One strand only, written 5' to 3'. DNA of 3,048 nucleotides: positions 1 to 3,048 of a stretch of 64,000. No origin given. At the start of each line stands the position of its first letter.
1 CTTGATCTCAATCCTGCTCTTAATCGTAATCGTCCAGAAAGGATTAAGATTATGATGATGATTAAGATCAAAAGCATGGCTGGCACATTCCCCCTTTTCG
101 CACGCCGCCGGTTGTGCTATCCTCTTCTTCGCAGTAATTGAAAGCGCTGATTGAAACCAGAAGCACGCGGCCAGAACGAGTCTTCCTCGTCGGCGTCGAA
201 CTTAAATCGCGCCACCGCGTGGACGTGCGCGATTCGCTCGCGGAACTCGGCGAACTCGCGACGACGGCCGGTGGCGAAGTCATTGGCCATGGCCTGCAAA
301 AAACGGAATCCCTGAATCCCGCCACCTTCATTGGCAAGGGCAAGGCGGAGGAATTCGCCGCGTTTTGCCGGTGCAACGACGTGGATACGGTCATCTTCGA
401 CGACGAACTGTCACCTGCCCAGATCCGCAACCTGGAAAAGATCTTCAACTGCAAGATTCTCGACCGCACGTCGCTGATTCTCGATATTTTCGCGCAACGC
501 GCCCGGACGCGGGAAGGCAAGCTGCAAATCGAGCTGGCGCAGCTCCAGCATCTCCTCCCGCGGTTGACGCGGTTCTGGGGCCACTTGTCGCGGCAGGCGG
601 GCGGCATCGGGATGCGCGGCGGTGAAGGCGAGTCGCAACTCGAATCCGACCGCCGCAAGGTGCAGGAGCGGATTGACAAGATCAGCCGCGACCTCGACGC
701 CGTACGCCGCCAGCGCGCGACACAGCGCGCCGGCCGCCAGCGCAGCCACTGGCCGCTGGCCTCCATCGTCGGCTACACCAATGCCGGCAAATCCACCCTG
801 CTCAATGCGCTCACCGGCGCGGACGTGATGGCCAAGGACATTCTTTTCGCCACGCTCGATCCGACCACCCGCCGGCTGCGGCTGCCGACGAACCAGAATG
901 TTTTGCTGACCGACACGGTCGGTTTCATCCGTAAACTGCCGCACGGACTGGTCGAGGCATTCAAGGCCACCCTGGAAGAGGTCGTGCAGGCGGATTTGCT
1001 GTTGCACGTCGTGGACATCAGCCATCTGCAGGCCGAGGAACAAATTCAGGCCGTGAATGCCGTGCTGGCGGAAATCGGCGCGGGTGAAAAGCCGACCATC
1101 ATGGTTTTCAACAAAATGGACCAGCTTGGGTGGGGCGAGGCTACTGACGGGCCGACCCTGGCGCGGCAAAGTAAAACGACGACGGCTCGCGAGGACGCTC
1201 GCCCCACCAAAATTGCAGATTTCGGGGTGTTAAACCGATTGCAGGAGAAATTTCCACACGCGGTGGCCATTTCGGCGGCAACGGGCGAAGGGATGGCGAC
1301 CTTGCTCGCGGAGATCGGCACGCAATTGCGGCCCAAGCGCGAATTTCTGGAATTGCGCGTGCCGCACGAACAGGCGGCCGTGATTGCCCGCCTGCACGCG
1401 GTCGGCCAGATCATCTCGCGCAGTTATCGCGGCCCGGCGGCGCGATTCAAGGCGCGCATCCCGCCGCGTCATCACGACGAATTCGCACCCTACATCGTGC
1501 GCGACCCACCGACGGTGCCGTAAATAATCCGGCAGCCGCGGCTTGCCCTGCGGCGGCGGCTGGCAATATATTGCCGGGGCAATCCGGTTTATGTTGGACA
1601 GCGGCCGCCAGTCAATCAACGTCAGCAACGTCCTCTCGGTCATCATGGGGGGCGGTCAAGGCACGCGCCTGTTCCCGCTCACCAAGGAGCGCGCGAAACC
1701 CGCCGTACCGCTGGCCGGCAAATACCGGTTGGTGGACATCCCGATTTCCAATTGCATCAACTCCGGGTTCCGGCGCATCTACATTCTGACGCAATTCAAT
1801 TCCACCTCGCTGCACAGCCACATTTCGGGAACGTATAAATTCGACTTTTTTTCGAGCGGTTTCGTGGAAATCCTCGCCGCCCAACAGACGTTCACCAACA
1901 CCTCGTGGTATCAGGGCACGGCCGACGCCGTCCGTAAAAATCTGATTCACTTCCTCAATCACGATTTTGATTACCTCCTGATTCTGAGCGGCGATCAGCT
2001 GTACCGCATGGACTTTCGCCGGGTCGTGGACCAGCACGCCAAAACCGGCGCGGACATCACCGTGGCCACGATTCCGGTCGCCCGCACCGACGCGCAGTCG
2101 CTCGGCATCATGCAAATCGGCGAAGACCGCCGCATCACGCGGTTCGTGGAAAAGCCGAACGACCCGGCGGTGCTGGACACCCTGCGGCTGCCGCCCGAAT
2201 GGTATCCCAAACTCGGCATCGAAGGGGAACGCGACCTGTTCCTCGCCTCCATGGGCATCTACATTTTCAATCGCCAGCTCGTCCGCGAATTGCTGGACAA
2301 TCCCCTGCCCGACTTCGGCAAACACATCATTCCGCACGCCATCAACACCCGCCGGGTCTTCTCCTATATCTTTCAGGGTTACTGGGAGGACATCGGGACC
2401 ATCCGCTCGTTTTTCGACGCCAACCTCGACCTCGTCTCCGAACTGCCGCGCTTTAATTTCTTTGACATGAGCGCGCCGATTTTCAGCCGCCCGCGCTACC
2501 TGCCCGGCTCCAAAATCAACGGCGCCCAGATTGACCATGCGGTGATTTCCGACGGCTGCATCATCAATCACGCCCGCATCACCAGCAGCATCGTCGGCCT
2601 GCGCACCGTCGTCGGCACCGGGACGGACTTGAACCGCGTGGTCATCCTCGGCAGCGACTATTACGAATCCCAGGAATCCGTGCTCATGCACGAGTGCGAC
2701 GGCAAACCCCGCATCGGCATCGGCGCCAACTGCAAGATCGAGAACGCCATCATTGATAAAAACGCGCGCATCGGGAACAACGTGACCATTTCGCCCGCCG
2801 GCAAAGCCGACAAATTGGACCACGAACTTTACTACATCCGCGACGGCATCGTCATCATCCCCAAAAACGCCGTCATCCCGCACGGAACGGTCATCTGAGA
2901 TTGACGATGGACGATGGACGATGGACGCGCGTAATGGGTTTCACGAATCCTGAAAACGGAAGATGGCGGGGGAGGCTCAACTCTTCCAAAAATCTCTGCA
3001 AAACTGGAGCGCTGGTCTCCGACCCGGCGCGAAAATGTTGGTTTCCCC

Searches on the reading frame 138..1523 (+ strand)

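Call 90: search_protein_families(library=pfam, proteins=[window:138-1523:+], max_evalue=0.0001)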
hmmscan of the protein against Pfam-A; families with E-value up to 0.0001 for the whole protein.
window:138-1523:+ (461 aa): 7 families
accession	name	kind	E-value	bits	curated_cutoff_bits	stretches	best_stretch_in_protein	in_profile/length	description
PF13167.11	GTP-bdg_N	-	6.6e-33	113.6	25.4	1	32-119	2-89/89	GTP-binding GTPase N-terminal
PF16360.10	GTP-bdg_M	-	5.8e-30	104.1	29.5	1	121-200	1-79/79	GTP-binding GTPase Middle Region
PF01926.29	MMR_HSR1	-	5.5e-24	84.9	21.9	1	209-326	3-113/113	50S ribosome-binding GTPase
PF00350.29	Dynamin_N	-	4.7e-08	33.7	27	0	210-243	3-36/168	Dynamin family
PF02421.24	FeoB_N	-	7.6e-06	26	27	1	210-330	5-118/156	Ferrous iron transport protein B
PF00009.33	GTP_EFTU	-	1.1e-05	25.5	26.5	0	282-395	90-184/188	Elongation factor Tu GTP binding domain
PF13191.12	AAA_16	-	7.9e-05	23.7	32.6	0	194-330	15-144/167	AAA ATPase domain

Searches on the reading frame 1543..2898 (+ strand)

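Call 90: search_protein_families(library=pfam, proteins=[window:1543-2898:+], max_evalue=0.0001)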
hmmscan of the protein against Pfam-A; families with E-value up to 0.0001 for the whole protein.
window:1543-2898:+ (451 aa): 5 families
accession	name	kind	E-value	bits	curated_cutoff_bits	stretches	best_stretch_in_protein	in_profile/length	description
PF00483.29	NTP_transferase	-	5.3e-61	206.8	21.2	1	32-297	2-242/245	Nucleotidyl transferase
PF25247.1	LbH_GLGC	-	1.9e-48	164.2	27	1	318-450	1-135/135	GLGC left-handed parallel beta-helix domain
PF24894.1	Hexapep_GlmU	-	3.5e-10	40.3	23.3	0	378-439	51-104/104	GlmU-like, C-terminal hexapeptide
PF25084.1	LbH_EIF2B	-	4.1e-06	27.2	54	0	393-417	30-54/105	EIF2B subunit epsilon LbH domain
PF12804.13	NTP_transf_3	-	1.5e-05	25.6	27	1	33-177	2-123/160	MobA-like NTP transferase domain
